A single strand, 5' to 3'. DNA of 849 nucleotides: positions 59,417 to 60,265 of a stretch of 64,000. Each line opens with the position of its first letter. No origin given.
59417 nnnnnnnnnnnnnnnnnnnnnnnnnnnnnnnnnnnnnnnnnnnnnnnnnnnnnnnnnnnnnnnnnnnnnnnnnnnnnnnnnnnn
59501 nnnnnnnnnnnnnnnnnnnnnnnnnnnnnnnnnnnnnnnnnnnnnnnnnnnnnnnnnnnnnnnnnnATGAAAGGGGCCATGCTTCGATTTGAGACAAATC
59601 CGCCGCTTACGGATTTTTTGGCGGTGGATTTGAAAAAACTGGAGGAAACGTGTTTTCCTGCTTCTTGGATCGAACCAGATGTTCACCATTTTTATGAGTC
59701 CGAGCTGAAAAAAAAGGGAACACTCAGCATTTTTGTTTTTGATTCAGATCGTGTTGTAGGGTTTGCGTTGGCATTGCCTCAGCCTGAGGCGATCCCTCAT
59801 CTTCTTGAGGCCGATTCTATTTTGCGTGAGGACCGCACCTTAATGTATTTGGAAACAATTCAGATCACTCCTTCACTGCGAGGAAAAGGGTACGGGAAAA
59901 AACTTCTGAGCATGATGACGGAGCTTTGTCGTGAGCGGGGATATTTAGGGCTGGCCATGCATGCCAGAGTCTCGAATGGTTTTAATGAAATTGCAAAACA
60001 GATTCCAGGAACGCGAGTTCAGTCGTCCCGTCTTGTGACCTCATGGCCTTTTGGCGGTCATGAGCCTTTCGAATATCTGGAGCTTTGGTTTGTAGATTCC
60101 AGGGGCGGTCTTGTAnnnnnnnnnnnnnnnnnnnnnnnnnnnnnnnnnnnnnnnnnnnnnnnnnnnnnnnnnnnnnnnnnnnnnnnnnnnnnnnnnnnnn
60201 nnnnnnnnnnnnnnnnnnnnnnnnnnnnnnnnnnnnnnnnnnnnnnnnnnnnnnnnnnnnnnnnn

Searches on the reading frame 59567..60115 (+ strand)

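Call 51: search_protein_families(library=pfam, proteins=[window:59567-60115:+], max_evalue=0.001)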
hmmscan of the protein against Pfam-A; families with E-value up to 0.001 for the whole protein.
window:59567-60115:+ (183 aa): 3 families
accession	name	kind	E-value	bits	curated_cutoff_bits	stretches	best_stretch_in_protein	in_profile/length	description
PF00583.31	Acetyltransf_1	-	1.3e-12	48.5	20.7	1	21-136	3-103/116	Acetyltransferase (GNAT) family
PF13508.13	Acetyltransf_7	-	5.6e-05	23.9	27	1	55-127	5-63/84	Acetyltransferase (GNAT) domain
PF08445.16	FR47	-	0.0009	19.6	22.1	0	84-130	15-59/86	FR47-like protein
